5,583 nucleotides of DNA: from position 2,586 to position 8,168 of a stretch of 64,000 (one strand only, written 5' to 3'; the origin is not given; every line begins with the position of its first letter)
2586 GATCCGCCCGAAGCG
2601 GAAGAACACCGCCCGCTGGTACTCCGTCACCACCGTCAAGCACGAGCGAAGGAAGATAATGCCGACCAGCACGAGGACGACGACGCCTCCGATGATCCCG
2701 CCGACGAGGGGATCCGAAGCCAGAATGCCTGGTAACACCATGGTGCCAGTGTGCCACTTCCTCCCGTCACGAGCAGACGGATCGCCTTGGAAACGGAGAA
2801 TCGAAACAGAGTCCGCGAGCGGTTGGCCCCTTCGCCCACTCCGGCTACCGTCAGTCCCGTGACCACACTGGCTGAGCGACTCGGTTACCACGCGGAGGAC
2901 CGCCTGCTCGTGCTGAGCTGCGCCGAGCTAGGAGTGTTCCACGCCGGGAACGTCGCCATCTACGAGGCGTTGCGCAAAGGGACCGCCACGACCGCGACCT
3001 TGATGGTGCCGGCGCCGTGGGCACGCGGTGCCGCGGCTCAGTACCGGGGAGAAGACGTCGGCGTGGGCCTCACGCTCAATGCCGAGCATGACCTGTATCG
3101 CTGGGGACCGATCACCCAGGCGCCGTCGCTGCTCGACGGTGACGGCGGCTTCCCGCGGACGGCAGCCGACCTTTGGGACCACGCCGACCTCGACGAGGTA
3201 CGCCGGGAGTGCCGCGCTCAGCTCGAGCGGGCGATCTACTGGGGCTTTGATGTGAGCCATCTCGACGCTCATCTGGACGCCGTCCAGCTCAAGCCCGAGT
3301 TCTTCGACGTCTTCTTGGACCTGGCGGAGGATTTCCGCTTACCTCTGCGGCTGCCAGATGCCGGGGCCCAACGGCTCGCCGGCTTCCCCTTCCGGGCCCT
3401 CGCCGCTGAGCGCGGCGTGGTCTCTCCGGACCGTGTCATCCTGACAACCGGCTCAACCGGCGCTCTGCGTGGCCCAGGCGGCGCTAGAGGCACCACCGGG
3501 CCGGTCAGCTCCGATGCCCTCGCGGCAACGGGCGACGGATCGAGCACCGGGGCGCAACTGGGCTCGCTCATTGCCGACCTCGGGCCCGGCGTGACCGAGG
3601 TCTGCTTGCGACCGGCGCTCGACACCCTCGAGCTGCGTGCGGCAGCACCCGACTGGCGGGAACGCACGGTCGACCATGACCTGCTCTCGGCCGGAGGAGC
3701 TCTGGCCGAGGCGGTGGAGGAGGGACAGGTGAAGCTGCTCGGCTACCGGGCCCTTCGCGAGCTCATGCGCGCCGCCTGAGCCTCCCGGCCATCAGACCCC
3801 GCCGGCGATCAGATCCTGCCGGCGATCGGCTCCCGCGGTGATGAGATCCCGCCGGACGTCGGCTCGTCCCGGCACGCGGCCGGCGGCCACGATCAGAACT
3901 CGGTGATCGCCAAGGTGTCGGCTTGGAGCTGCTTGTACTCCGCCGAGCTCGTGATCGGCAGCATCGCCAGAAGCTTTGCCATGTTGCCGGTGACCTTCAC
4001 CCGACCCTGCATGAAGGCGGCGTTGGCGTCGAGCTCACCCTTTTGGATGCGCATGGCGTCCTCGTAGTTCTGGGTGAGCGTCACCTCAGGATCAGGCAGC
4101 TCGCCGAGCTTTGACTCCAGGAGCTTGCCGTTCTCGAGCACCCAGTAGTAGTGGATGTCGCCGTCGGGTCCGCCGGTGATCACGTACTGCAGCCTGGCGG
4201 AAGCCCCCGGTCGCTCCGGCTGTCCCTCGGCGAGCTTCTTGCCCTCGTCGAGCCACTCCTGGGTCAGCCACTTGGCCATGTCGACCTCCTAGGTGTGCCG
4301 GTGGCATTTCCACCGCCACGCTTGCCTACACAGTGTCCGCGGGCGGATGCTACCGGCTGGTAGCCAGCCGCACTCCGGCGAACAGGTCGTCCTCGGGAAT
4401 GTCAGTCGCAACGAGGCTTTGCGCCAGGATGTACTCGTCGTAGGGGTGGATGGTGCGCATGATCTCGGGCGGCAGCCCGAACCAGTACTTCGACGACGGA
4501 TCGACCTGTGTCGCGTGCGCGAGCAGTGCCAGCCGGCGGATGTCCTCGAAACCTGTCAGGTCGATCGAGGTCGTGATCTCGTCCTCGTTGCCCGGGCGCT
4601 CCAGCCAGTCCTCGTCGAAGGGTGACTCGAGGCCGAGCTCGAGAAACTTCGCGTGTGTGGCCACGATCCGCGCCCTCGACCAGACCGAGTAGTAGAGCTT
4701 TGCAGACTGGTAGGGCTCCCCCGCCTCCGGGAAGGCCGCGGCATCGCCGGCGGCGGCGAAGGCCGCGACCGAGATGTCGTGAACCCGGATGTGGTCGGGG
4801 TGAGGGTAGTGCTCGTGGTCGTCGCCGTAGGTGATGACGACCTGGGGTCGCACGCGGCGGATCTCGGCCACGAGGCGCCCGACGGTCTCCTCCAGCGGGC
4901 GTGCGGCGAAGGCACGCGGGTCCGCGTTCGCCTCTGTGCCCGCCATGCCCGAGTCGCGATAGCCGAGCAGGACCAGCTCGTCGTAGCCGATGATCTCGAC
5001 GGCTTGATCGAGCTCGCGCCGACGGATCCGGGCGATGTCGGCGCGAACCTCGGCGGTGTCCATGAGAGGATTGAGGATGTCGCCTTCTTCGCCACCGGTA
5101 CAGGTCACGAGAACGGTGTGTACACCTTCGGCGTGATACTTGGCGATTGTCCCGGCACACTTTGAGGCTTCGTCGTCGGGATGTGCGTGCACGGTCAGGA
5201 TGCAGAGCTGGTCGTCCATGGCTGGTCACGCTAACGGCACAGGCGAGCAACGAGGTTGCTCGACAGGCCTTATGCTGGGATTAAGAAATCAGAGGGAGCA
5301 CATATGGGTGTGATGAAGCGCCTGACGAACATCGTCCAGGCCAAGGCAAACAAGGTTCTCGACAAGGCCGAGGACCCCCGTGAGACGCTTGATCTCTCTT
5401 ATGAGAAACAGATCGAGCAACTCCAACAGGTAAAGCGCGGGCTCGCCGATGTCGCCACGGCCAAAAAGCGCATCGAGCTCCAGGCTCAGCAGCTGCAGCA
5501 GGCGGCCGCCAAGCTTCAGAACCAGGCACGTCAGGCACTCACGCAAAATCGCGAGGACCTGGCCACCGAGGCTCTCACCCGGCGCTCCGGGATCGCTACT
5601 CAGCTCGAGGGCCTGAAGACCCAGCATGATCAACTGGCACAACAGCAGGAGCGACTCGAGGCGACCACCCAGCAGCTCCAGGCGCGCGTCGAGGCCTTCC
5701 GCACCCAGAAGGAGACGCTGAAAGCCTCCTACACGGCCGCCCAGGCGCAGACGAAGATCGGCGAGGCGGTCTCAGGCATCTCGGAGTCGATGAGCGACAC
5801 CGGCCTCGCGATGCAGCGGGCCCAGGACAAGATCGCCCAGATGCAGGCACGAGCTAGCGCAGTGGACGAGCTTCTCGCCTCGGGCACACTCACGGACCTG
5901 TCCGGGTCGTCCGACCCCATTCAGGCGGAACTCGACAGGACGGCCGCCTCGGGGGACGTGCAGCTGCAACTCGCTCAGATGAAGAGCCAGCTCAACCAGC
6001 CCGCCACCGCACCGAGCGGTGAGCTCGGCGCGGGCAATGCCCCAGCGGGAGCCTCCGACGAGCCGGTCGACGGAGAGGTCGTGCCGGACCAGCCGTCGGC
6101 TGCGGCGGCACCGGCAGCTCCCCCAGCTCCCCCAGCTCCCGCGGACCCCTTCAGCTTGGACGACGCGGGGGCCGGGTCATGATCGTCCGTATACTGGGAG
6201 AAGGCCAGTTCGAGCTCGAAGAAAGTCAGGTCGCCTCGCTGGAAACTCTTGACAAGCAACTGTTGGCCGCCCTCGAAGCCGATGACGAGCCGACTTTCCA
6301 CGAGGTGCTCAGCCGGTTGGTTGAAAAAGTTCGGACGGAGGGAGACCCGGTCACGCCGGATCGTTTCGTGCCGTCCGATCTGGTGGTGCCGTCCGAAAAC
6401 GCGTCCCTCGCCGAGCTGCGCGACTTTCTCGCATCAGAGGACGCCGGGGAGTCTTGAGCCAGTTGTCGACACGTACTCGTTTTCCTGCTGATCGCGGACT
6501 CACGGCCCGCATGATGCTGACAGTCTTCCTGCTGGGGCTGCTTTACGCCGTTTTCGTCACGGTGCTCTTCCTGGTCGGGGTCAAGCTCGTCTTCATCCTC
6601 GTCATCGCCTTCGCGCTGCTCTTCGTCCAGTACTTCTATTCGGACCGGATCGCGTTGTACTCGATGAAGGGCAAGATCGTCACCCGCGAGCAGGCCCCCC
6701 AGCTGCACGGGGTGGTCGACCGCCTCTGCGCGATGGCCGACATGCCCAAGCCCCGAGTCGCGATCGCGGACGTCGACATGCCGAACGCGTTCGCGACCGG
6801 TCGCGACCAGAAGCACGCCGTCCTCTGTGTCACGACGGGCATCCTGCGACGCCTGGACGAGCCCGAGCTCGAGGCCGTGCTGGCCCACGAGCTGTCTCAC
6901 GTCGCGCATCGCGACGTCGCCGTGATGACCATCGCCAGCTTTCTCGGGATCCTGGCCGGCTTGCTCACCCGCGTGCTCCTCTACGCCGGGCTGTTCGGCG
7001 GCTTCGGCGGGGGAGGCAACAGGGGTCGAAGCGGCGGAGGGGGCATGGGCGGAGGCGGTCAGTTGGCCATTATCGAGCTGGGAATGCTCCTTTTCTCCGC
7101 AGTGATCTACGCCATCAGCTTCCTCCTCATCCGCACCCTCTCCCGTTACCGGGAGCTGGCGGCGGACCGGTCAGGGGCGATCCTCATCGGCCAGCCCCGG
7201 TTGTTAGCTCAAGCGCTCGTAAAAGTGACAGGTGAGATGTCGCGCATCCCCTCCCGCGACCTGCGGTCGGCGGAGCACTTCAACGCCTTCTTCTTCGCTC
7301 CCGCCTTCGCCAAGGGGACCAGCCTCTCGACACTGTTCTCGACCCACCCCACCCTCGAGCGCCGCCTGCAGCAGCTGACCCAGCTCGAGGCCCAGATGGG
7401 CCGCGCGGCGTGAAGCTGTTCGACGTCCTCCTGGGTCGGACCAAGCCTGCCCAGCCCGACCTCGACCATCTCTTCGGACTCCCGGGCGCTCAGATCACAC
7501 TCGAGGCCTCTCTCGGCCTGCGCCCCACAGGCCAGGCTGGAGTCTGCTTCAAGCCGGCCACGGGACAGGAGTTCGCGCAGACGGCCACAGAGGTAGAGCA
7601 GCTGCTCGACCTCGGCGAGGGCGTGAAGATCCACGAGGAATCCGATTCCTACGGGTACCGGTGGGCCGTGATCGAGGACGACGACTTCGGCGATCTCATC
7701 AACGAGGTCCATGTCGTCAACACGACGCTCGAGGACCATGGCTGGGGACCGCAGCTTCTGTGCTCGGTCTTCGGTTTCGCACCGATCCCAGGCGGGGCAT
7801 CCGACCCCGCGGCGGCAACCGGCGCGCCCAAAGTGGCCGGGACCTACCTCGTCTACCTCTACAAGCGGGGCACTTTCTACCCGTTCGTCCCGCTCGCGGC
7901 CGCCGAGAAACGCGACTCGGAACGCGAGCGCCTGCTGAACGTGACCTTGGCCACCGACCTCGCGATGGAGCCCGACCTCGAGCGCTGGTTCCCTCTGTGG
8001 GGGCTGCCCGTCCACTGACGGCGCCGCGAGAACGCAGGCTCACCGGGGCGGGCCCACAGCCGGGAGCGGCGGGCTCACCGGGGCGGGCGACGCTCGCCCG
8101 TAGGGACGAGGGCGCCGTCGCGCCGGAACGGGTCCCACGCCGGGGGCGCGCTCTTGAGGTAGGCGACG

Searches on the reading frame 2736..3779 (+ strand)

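Call 8: search_protein_families(library=pfam, proteins=[window:2736-3779:+], max_evalue=0.001)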
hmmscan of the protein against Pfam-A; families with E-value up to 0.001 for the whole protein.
window:2736-3779:+ (347 aa): 1 family
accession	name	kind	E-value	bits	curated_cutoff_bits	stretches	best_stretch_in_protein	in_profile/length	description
PF04794.17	YdjC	-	2e-34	120.1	29.7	1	65-318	9-256/266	YdjC-like protein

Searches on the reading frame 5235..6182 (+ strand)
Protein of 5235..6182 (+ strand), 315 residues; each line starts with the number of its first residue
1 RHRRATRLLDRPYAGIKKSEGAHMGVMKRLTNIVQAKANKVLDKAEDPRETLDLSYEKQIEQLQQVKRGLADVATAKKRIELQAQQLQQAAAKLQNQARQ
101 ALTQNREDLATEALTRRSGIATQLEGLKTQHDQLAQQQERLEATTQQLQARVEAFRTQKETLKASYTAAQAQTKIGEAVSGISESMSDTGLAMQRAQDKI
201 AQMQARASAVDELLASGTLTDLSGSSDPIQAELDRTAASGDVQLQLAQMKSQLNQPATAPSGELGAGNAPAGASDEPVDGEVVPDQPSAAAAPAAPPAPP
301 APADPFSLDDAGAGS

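Call 8: search_protein_families(library=pfam, proteins=[window:5235-6182:+], max_evalue=0.001)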
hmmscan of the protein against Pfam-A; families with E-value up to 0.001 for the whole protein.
window:5235-6182:+ (315 aa): 1 family
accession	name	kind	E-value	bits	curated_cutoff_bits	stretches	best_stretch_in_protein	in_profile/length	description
PF04012.17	PspA_IM30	-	8.1e-32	111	33.9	1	25-254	1-219/220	PspA/IM30 family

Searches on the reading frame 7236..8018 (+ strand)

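Call 8: search_protein_families(library=pfam, proteins=[window:7236-8018:+], max_evalue=0.001)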
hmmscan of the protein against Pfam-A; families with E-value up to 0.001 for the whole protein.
window:7236-8018:+ (260 aa): 1 family
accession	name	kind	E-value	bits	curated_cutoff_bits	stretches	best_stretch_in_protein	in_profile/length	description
PF22742.2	PspAB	-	2.2e-66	223.7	27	1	60-259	2-189/189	PspA associated protein B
